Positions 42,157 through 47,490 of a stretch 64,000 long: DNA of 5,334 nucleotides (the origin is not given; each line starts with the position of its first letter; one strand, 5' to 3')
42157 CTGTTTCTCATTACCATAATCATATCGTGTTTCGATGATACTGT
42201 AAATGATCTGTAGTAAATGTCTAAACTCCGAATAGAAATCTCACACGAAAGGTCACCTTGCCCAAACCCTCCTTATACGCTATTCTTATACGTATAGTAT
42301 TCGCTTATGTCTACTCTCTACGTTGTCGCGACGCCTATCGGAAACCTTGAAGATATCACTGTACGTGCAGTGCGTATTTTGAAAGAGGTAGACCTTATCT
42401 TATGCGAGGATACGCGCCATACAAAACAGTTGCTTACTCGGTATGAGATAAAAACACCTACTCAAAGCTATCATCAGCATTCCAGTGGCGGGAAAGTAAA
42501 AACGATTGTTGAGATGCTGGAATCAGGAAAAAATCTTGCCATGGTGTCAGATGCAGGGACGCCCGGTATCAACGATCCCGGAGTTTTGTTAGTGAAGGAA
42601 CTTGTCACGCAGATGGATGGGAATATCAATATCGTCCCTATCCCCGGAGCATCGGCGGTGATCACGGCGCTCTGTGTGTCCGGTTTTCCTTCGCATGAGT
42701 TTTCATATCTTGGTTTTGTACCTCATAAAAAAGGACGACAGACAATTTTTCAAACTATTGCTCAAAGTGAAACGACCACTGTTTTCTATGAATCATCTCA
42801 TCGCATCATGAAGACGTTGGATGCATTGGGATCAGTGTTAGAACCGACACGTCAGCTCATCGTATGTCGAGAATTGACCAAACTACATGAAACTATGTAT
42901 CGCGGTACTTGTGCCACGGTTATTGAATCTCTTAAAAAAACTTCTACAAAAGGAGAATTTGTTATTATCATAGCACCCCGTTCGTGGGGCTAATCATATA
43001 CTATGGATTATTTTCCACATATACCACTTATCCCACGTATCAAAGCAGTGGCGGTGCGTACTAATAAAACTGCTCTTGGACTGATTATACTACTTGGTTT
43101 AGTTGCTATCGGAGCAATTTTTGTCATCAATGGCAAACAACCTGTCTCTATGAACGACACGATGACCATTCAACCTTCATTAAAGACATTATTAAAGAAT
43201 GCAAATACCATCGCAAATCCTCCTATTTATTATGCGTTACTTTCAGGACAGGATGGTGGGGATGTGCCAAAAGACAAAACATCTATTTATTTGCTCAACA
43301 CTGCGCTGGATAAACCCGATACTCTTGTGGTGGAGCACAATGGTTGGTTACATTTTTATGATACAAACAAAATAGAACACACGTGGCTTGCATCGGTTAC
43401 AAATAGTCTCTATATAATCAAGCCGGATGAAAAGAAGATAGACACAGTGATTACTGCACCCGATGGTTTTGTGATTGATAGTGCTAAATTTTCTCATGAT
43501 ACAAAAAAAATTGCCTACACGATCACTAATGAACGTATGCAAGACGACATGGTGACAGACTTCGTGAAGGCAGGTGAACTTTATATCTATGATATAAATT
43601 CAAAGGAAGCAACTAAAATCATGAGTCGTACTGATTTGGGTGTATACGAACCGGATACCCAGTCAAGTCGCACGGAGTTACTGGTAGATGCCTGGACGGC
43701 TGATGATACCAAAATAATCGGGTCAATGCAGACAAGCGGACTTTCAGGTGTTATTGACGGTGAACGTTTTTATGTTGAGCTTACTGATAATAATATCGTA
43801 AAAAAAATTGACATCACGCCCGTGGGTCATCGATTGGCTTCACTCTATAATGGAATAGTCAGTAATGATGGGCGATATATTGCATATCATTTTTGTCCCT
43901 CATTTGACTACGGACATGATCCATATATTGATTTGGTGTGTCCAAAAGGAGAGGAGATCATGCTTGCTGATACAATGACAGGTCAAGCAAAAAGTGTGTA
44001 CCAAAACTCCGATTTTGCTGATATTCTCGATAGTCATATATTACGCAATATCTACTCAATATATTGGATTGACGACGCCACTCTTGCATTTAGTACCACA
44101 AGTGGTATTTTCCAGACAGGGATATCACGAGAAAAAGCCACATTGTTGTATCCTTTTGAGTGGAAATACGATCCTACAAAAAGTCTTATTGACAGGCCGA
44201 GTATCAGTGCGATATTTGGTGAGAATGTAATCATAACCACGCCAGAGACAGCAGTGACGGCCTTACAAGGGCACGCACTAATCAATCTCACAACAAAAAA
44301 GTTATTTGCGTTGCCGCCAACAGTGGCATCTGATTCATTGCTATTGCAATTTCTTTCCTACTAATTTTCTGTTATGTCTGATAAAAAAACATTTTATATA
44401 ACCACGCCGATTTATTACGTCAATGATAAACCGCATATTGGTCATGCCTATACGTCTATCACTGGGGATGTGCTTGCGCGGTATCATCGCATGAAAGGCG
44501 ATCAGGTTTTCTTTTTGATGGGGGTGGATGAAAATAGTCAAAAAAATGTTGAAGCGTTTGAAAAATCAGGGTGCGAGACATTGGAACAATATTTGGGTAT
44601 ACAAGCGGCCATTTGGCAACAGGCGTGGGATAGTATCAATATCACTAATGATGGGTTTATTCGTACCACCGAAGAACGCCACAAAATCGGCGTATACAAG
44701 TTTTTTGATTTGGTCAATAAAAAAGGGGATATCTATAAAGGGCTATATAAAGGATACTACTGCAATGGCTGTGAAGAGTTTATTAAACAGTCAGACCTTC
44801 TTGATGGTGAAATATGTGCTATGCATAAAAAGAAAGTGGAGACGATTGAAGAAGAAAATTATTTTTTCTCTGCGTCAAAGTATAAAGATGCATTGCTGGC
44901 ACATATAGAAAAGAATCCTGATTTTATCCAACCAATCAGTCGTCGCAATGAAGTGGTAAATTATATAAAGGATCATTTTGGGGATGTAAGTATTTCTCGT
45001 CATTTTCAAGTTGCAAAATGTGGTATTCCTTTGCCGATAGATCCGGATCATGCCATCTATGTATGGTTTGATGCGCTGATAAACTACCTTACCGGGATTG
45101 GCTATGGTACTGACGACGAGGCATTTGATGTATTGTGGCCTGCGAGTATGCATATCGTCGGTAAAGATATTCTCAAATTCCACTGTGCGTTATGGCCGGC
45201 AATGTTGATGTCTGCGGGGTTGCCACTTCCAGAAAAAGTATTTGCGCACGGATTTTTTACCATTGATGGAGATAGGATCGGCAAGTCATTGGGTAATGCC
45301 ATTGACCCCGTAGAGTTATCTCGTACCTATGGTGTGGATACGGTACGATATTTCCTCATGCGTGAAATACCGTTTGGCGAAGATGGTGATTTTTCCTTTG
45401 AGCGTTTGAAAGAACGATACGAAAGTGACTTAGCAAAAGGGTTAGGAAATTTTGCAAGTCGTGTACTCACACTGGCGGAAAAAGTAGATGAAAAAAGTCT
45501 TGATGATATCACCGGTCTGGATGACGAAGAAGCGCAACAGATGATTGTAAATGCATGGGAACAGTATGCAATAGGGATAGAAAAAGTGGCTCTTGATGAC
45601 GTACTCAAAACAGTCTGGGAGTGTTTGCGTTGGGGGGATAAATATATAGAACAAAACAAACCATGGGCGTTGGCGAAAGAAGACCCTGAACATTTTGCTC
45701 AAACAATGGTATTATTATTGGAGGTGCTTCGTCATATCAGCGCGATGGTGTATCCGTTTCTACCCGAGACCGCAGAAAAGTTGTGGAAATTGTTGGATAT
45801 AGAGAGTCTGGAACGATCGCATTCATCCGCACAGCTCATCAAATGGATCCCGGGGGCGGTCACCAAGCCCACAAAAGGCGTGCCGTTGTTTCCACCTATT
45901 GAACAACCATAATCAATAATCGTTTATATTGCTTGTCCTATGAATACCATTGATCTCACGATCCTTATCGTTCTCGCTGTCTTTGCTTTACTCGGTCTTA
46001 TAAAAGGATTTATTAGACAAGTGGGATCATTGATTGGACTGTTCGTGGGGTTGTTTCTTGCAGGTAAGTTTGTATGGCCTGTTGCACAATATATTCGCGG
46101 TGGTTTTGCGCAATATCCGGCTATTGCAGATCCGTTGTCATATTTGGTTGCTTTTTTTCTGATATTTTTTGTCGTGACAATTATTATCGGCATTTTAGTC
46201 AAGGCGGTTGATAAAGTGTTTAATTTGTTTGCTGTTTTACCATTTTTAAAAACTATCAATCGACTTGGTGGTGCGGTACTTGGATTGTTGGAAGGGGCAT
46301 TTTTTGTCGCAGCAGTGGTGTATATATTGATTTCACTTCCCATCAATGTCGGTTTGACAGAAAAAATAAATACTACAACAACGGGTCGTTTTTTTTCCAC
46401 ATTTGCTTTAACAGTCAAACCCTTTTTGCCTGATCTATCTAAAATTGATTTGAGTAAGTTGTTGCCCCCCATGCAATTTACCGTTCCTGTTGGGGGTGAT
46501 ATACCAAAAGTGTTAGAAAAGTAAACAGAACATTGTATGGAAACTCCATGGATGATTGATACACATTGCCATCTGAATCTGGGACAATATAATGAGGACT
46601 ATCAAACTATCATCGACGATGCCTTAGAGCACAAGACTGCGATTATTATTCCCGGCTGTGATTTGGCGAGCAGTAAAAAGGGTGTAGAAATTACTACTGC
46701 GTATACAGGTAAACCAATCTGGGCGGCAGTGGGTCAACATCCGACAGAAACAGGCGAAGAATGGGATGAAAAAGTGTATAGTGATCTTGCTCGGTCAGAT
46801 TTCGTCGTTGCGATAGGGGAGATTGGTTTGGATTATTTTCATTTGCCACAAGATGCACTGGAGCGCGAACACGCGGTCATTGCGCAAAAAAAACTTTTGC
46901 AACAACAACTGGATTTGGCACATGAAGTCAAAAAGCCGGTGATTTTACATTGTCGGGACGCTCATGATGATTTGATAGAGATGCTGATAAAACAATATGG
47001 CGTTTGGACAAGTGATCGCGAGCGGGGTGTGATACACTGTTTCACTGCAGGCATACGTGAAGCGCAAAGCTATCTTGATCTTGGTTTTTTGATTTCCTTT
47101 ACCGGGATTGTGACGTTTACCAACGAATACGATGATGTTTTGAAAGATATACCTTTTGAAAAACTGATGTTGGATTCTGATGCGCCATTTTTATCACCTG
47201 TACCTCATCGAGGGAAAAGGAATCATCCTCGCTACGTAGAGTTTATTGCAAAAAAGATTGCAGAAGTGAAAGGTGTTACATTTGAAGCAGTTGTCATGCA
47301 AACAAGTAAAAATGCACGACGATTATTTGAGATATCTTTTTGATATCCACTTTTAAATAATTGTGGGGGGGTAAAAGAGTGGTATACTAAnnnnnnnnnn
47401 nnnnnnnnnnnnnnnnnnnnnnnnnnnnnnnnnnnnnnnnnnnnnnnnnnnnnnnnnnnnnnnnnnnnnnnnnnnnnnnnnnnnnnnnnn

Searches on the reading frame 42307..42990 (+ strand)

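Call 41: search_protein_families(library=pfam, proteins=[window:42307-42990:+], max_evalue=0.001)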
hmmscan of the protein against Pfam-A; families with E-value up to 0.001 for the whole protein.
window:42307-42990:+ (228 aa): 1 family
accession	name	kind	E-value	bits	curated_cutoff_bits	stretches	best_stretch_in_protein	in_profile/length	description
PF00590.25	TP_methylase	-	2.2e-32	113.2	27.8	1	3-204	1-210/212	Tetrapyrrole (Corrin/Porphyrin) Methylases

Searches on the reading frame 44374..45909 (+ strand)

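Call 41: search_protein_families(library=pfam, proteins=[window:44374-45909:+], max_evalue=0.001)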
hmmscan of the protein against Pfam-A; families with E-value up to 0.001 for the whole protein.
window:44374-45909:+ (512 aa): 5 families
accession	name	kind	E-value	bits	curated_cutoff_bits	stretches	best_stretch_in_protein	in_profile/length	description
PF09334.17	tRNA-synt_1g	-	3.3e-88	296.5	20.1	2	145-365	166-391/391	tRNA synthetases class I (M)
PF00133.28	tRNA-synt_1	-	1.4e-24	87.1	22.7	2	3-210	21-236/414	tRNA synthetases class I (I, L, M and V)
PF01406.26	tRNA-synt_1e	-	4.2e-09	36.6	27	1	15-122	18-123/301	tRNA synthetases class I (C) catalytic domain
PF19303.5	Anticodon_3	-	9.7e-09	35.7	23.5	1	410-492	40-119/152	Anticodon binding domain of methionyl tRNA ligase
PF08264.19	Anticodon_1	-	5.4e-07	30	25.1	1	397-477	14-89/148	Anticodon-binding domain of tRNA ligase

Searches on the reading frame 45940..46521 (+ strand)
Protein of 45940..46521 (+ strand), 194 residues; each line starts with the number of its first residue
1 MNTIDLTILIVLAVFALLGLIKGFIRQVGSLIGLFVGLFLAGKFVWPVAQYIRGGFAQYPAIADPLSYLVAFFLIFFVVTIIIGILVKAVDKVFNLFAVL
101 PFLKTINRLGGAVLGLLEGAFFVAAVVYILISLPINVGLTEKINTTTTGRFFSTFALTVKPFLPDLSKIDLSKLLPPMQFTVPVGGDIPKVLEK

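Call 41: search_protein_families(library=pfam, proteins=[window:45940-46521:+], max_evalue=0.001)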
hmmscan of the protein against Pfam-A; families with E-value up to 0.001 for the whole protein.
window:45940-46521:+ (194 aa): 1 family
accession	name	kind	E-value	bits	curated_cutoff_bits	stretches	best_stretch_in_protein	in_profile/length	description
PF02674.22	Colicin_V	-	9.4e-22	78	29.3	1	4-149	1-136/144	Colicin V production protein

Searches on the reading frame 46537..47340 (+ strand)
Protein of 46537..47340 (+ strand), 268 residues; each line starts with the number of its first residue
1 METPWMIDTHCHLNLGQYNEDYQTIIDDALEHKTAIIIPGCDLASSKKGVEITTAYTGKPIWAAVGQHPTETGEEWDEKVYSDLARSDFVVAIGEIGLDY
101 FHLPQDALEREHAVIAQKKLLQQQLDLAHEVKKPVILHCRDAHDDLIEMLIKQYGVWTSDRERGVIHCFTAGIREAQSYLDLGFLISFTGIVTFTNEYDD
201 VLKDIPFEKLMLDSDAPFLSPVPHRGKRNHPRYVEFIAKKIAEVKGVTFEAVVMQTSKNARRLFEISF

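Call 41: search_protein_families(library=pfam, proteins=[window:46537-47340:+], max_evalue=0.001)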
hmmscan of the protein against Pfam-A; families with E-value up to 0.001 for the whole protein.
window:46537-47340:+ (268 aa): 1 family
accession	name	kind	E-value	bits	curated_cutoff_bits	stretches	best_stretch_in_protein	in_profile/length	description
PF01026.27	TatD_DNase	-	1.6e-68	231.3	27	1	7-264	1-252/253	TatD related DNase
